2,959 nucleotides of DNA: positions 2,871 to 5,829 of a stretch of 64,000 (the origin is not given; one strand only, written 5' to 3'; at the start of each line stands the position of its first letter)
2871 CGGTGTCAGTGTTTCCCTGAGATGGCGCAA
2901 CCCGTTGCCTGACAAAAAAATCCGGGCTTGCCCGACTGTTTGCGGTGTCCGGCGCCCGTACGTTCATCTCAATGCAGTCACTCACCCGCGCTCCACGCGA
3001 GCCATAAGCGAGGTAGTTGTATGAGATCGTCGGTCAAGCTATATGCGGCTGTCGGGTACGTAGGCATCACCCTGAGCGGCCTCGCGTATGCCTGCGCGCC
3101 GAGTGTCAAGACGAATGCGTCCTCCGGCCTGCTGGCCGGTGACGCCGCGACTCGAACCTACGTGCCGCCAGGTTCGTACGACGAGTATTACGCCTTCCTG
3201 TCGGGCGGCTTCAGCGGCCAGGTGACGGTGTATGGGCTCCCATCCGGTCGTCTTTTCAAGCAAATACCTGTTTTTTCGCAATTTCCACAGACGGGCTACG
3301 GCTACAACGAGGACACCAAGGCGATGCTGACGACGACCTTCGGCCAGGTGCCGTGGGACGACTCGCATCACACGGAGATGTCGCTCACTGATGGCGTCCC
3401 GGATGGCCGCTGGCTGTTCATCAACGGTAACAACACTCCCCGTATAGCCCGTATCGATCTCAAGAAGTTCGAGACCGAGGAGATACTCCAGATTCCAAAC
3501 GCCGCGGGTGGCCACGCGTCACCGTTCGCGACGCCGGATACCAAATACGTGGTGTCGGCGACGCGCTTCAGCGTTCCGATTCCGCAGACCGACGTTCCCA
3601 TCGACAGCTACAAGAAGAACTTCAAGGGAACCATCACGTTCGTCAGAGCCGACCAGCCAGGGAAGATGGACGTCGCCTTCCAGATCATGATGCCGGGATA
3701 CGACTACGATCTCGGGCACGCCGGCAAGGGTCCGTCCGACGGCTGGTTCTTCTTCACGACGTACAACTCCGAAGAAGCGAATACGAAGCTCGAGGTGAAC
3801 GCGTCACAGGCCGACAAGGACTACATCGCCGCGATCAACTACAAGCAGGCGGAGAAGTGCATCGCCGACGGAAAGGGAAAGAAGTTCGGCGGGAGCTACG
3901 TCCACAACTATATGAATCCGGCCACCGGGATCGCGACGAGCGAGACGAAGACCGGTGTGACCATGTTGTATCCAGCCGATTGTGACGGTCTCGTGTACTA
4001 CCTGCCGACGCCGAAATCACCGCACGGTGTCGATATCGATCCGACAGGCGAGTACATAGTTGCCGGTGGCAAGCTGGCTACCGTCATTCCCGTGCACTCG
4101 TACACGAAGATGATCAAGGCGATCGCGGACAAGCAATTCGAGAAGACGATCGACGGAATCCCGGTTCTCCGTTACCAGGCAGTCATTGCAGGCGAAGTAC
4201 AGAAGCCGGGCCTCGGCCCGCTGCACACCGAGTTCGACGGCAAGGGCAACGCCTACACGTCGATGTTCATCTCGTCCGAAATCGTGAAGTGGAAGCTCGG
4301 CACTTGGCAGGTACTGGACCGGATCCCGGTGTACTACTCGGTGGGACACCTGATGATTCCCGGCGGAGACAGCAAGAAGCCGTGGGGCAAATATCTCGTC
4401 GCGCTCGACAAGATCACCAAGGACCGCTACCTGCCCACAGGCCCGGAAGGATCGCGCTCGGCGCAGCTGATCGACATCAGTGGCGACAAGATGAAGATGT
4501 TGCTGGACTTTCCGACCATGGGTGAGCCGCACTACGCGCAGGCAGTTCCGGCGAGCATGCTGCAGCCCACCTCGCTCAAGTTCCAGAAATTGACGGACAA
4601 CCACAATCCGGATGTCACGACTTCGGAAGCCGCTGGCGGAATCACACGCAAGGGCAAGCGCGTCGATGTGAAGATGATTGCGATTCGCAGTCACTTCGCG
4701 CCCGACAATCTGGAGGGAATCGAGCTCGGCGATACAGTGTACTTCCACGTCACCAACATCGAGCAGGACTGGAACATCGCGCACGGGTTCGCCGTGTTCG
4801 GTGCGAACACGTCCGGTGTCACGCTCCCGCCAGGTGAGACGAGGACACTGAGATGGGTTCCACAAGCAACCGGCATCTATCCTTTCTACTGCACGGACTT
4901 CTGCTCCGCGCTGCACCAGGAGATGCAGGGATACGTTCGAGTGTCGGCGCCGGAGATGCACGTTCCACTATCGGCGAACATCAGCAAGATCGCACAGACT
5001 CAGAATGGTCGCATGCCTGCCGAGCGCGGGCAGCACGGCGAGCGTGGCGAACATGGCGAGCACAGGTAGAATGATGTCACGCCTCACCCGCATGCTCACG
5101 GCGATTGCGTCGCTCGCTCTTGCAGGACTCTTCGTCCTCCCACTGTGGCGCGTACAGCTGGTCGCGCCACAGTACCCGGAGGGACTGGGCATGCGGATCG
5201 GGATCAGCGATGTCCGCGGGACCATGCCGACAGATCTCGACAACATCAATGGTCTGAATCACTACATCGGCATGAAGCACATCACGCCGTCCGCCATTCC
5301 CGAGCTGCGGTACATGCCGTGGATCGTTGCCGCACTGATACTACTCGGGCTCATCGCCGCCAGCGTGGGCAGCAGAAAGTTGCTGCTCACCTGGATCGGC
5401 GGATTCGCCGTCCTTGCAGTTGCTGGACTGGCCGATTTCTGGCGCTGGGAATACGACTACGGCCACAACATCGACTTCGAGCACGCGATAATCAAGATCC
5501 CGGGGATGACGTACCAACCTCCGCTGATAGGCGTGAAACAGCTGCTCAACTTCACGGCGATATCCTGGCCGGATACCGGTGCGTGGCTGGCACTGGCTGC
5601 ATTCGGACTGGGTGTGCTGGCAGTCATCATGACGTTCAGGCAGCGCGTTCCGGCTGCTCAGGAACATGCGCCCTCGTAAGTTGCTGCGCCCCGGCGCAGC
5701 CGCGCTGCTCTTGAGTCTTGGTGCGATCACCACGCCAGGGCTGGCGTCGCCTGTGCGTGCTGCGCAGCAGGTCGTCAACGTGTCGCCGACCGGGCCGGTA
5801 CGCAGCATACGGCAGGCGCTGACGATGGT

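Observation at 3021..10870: Minimal clade II-type nos cluster lacking nosL and all known electron-input genes, with a cupredoxin and a P-type ATPase appended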

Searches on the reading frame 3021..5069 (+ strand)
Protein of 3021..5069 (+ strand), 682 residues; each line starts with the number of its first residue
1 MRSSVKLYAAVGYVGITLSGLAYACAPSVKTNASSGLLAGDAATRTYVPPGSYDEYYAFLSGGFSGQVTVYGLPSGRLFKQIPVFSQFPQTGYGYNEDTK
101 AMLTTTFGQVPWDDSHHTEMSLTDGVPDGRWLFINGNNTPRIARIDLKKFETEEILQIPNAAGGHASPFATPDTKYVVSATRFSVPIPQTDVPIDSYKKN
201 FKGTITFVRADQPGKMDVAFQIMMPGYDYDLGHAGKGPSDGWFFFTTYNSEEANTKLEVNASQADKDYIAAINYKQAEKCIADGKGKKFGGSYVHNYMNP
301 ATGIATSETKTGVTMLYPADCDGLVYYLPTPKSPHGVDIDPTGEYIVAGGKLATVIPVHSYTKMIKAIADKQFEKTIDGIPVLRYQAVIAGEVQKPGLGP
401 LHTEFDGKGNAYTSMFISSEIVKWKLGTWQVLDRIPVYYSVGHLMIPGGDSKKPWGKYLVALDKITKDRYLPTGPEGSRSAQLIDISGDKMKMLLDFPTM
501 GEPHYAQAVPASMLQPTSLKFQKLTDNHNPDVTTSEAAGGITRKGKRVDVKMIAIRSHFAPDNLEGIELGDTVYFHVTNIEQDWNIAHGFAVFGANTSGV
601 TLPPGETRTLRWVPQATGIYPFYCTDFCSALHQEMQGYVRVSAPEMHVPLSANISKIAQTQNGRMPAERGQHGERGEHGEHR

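Call 4: search_protein_families(library=pfam, proteins=[window:3021-5069:+], max_evalue=0.01)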
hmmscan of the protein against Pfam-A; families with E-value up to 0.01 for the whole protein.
window:3021-5069:+ (682 aa): 2 families
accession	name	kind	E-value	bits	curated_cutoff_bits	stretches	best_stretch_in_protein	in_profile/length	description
PF18764.7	nos_propeller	-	2.8e-35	120.5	30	1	434-504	1-71/71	Nitrous oxide reductase propeller repeat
PF18793.7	nos_propeller_2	-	0.00024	21.9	29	1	158-226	1-66/70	Nitrous oxide reductase propeller repeat 2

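Call 5: search_protein_families(library=ncbifam, proteins=[window:3021-5069:+], max_evalue=0.01)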
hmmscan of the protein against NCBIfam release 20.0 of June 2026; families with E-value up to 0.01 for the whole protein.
window:3021-5069:+ (682 aa): 4 families
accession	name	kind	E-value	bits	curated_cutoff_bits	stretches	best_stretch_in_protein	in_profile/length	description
TIGR04246.1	nitrous_NosZ_Gp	equivalog_domain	1.1e-273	908.9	625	1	43-642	1-577/578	Sec-dependent nitrous-oxide reductase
TIGR04244.1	nitrous_NosZ_RR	equivalog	2e-109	366.9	625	1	15-639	18-624/627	TAT-dependent nitrous-oxide reductase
NF052460.1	L-NosZ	equivalog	7.6e-48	163.2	700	3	304-641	147-478/480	clade III lactonase-type nitrous-oxide reductase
TIGR02866.1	CoxB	equivalog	0.00088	18.9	147.7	1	604-645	154-195/202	cytochrome c oxidase subunit II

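Call 6: find_encoding_contigs(protein=window:3021-5069:+, flank=10000, max_places=6)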
Protein window:3021-5069:+ (682 aa): no gene with exactly this product is on record in the collection.

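Call 8: find_related_loci(query=window:3021-5069:+, collection=genome_contigs, flank=10000)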
Query window:3021-5069:+ (682 aa) in genome_contigs; peptide patterns used: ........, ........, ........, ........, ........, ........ (x = any residue, [..] = any of these).
600 stretches matched a pattern (row limit reached: there are more); 585 encode a relative of the query (tblastn E <= 1e-3); the best 80 are kept; 80 distinct loci.
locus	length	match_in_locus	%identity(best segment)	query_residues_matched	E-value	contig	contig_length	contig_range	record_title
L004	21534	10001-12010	91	3-672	0e+0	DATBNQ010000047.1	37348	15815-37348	MAG TPA_asm: Gemmatimonadaceae bacterium isolate SMAG_U4028 k141_1531949, whole genome shotgun sequence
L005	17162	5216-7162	91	25-672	0e+0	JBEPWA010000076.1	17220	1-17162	MAG: Gemmatimonadaceae bacterium isolate 22E.vamb.053 NODE_2835_length_17220_cov_13.487271, whole genome shotgun sequenc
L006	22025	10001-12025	98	1-675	0e+0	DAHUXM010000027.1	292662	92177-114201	MAG TPA_asm: Gemmatimonadetes bacterium isolate clean265 k141_223685, whole genome shotgun sequence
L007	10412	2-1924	91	33-675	0e+0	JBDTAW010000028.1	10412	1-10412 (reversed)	MAG: Gemmatimonadaceae bacterium isolate cluster2_bin.118 k127_5264962, whole genome shotgun sequence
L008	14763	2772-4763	84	2-665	0e+0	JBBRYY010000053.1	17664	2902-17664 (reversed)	MAG: Gemmatimonadales bacterium isolate metawrap_la5_1 metawrap_la5_1_K_274215_L_17664_cov_38.3329, whole genome shotgun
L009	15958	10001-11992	84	2-665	0e+0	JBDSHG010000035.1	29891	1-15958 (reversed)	MAG: Gemmatimonadaceae bacterium isolate cluster1_bin.270 k127_14483993, whole genome shotgun sequence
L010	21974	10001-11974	84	3-660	0e+0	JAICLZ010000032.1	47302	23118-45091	MAG: Gemmatimonadaceae bacterium isolate LS_ISSM_2_bin.92 k141_2420011_length_47302_cov_19.0523, whole genome shotgun se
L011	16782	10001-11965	81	12-666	0e+0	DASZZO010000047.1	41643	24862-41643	MAG TPA_asm: Gemmatimonadaceae bacterium isolate SMAG_U6238 k141_1555, whole genome shotgun sequence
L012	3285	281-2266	80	27-682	0e+0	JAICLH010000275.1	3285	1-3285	MAG: Gemmatimonadaceae bacterium isolate GZL_HY_2_bin.132 k141_574360_length_3285_cov_8.3123, whole genome shotgun seque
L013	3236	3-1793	87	69-665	0e+0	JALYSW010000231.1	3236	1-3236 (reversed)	MAG: Gemmatimonadota bacterium isolate LIV bin14 SD1460-62_k127_1073594, whole genome shotgun sequence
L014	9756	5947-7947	74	6-675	0e+0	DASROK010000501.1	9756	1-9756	MAG TPA_asm: Gemmatimonadaceae bacterium isolate SMAG_U10266 k141_523797, whole genome shotgun sequence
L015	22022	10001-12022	73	1-677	0e+0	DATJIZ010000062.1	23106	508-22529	MAG TPA_asm: Gemmatimonadaceae bacterium isolate SMAG_U15552 k141_7796639, whole genome shotgun sequence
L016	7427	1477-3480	72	1-672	0e+0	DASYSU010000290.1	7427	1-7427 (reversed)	MAG TPA_asm: Gemmatimonadaceae bacterium isolate SMAG_U4547 k141_2106313, whole genome shotgun sequence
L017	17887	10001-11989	74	1-665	0e+0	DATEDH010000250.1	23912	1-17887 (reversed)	MAG TPA_asm: Gemmatimonadaceae bacterium isolate SMAG_U8702 k141_2401638, whole genome shotgun sequence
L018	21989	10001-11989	73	4-671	0e+0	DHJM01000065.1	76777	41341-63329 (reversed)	MAG TPA_asm: Gemmatimonadales bacterium UBA4720 UBA4720_contig_35, whole genome shotgun sequence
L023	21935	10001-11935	73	34-678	0e+0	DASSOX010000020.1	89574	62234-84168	MAG TPA_asm: Gemmatimonadaceae bacterium isolate SMAG_U1263 k141_1392821, whole genome shotgun sequence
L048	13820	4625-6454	72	41-651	0e+0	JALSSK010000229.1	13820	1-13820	MAG: Rhodothermales bacterium isolate 356-308_metabat2_scaf2bin.048 356-308_scaffold_2746_c1, whole genome shotgun seque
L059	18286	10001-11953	65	3-656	0e+0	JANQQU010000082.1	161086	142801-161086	MAG: Calditrichia bacterium isolate IP29b_bin.38 k99_964960, whole genome shotgun sequence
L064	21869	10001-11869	65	45-667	0e+0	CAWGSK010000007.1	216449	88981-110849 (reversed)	MAG: uncultured Gemmatimonadales bacterium isolate MFD05684.bin.2.194 genome assembly, contig: contig_12319, whole genom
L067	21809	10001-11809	67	40-642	0e+0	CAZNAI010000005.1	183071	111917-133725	MAG TPA_asm: uncultured Ignavibacteriales bacterium isolate binchicken_co200_62 genome assembly, contig: k141_743650, wh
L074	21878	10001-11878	63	24-653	0e+0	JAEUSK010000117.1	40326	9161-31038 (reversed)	MAG: bacterium isolate new MAG-301 k141_3410076, whole genome shotgun sequence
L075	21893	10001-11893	63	25-650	0e+0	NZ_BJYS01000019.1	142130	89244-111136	Adhaeribacter aerolatus strain NBRC 106133 sequence19, whole genome shotgun sequence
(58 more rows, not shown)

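Call 14: search_protein_families(library=pfam, proteins=[L023:12567-13118:+, L059:12625-13110:+, L067:12441-12983:+, L048:7094-7684:+], max_evalue=0.01)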
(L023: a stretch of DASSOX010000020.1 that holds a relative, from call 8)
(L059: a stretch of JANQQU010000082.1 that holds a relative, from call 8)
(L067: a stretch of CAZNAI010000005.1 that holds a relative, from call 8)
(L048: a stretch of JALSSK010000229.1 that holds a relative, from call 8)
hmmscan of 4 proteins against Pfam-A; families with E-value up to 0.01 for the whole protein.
L023:12567-13118:+ (183 aa): 2 families
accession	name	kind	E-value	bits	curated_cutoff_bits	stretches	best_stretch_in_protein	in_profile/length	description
PF05573.18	NosL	-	2.7e-09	37.9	24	1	42-129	6-102/131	NosL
PF06467.20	zf-FCS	-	0.00062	20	22.4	1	42-81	3-39/39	MYM-type Zinc finger with FCS sequence motif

L059:12625-13110:+ (161 aa): 1 family
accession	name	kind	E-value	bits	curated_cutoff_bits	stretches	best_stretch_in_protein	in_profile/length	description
PF05573.18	NosL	-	1.4e-13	51.7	24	1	33-146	7-128/131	NosL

L067:12441-12983:+ (180 aa): 1 family
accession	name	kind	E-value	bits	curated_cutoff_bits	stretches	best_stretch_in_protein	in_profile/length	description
PF05573.18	NosL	-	5e-12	46.7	24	1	57-168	7-126/131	NosL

L048:7094-7684:+ (196 aa): 1 family
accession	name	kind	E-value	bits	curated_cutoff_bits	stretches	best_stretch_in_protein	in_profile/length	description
PF05573.18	NosL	-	2.6e-13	50.9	24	1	64-175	7-126/131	NosL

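Call 77: search_protein_families(library=pfam, proteins=[L075:9379-9903:+, L059:9380-9937:+, L048:3876-4463:+, L064:9273-9881:+, L008:13747-14256:+, L006:4162-4815:-, L008:9324-10253:+], max_evalue=0.01)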
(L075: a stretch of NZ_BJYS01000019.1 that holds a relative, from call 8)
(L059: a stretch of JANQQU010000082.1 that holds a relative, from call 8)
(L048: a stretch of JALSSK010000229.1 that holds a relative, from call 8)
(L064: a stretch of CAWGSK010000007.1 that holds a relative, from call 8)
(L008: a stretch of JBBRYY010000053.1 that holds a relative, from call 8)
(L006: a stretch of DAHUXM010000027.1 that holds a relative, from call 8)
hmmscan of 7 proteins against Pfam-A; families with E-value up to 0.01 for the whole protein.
L075:9379-9903:+ (175 aa): 3 families
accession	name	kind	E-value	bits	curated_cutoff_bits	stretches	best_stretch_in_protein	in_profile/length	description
PF00034.26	Cytochrom_C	-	1.2e-11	46.1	21.3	1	86-171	1-88/90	Cytochrome c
PF13442.11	Cytochrome_CBB3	-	1.4e-07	32.1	27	1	85-168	2-67/68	Cytochrome C oxidase, cbb3-type, subunit III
PF02433.20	FixO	-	0.0026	17.7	29.6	1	99-137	93-131/219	Cytochrome C oxidase, mono-heme subunit/FixO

L059:9380-9937:+ (186 aa): 2 families
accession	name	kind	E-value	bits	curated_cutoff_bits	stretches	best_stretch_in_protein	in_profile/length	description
PF00034.26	Cytochrom_C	-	3.5e-08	35.1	21.3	1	98-183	1-88/90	Cytochrome c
PF13442.11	Cytochrome_CBB3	-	8.1e-05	23.3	27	1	98-181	3-68/68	Cytochrome C oxidase, cbb3-type, subunit III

L048:3876-4463:+ (196 aa): 2 families
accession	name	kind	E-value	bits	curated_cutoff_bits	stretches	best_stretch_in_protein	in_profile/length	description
PF00034.26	Cytochrom_C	-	1.6e-11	45.8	21.3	1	101-187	1-89/90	Cytochrome c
PF13442.11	Cytochrome_CBB3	-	6.8e-08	33.2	27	1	100-184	2-68/68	Cytochrome C oxidase, cbb3-type, subunit III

L064:9273-9881:+ (203 aa): 2 families
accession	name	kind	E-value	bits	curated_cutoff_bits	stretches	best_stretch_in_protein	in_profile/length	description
PF00034.26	Cytochrom_C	-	2.6e-10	41.9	21.3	1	109-194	1-88/90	Cytochrome c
PF13442.11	Cytochrome_CBB3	-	5.4e-07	30.3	27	1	109-192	3-68/68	Cytochrome C oxidase, cbb3-type, subunit III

L008:13747-14256:+ (170 aa): 2 families
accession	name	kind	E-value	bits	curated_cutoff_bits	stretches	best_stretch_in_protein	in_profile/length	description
PF00127.26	Copper-bind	-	2.5e-17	63.5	21.2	1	73-165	5-98/99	Copper binding proteins, plastocyanin/azurin family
PF13473.12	Cupredoxin_1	-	5.7e-05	23.5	27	1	46-164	3-103/104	Cupredoxin-like domain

L006:4162-4815:- (218 aa): 2 families
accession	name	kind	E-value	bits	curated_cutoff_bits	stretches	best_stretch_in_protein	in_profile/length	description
PF00034.26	Cytochrom_C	-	1.6e-10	42.6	21.3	1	130-215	2-89/90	Cytochrome c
PF13442.11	Cytochrome_CBB3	-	7.7e-10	39.4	27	1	129-212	3-68/68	Cytochrome C oxidase, cbb3-type, subunit III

L008:9324-10253:+ (310 aa): 1 family
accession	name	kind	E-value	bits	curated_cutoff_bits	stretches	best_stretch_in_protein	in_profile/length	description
PF00582.32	Usp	-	1.3e-21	78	24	2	38-177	6-141/141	Universal stress protein family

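Call 83: search_protein_families(library=pfam, proteins=[L074:13088-14152:+, L074:14173-14949:+, L074:14992-16371:+], max_evalue=0.01)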
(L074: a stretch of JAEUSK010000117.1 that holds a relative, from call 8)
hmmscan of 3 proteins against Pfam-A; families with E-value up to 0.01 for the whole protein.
L074:13088-14152:+ (354 aa): 1 family
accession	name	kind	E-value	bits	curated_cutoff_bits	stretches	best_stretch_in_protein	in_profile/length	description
PF02628.20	COX15-CtaA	-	9.9e-104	347.3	29.9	1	21-343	2-322/322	Cytochrome oxidase assembly protein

L074:14173-14949:+ (258 aa): 1 family
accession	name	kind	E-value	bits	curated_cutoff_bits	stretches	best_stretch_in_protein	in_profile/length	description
PF14256.11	YwiC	-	4.2e-13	50.1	25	1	22-148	2-125/126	YwiC-like protein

L074:14992-16371:+ (459 aa): 5 families
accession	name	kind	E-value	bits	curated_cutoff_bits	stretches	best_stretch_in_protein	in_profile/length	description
PF01212.27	Beta_elim_lyase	-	4.9e-78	262.8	27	1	48-423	1-286/288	Beta-eliminating lyase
PF00202.27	Aminotran_3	-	9.3e-05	21.7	30.5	1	164-216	179-230/403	Aminotransferase class-III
PF05889.19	SepSecS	-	0.00019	20.7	21.1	1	160-267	139-231/389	O-phosphoseryl-tRNA(Sec) selenium transferase, SepSecS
PF01041.23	DegT_DnrJ_EryC1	-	0.00038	20.2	19.8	1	77-219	24-148/360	DegT/DnrJ/EryC1/StrS aminotransferase family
PF00155.27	Aminotran_1_2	-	0.0083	15.8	19.7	0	123-216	99-185/361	Aminotransferase class I and II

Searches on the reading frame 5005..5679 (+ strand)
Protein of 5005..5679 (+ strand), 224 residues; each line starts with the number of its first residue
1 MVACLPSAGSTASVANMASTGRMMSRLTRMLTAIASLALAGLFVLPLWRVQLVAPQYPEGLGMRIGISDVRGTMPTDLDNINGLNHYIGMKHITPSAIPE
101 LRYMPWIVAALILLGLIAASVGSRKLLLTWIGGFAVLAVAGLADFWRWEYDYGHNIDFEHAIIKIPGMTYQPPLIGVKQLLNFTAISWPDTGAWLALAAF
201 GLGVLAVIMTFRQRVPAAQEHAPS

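Call 4: search_protein_families(library=pfam, proteins=[window:5005-5679:+], max_evalue=0.01)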
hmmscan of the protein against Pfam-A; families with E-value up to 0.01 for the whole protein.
window:5005-5679:+ (224 aa): 0 families

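Call 5: search_protein_families(library=ncbifam, proteins=[window:5005-5679:+], max_evalue=0.01)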
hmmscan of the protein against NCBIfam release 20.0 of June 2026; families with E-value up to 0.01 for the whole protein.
window:5005-5679:+ (224 aa): 0 families

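Call 14: search_protein_families(library=pfam, proteins=[window:5071-5679:+], max_evalue=0.01)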
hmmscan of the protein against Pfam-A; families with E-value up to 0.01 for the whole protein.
window:5071-5679:+ (202 aa): 0 families

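Call 60: search_protein_families(library=ncbifam, proteins=[window:5071-5679:+], max_evalue=0.001)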
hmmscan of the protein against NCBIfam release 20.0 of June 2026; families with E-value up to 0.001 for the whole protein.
window:5071-5679:+ (202 aa): 0 families
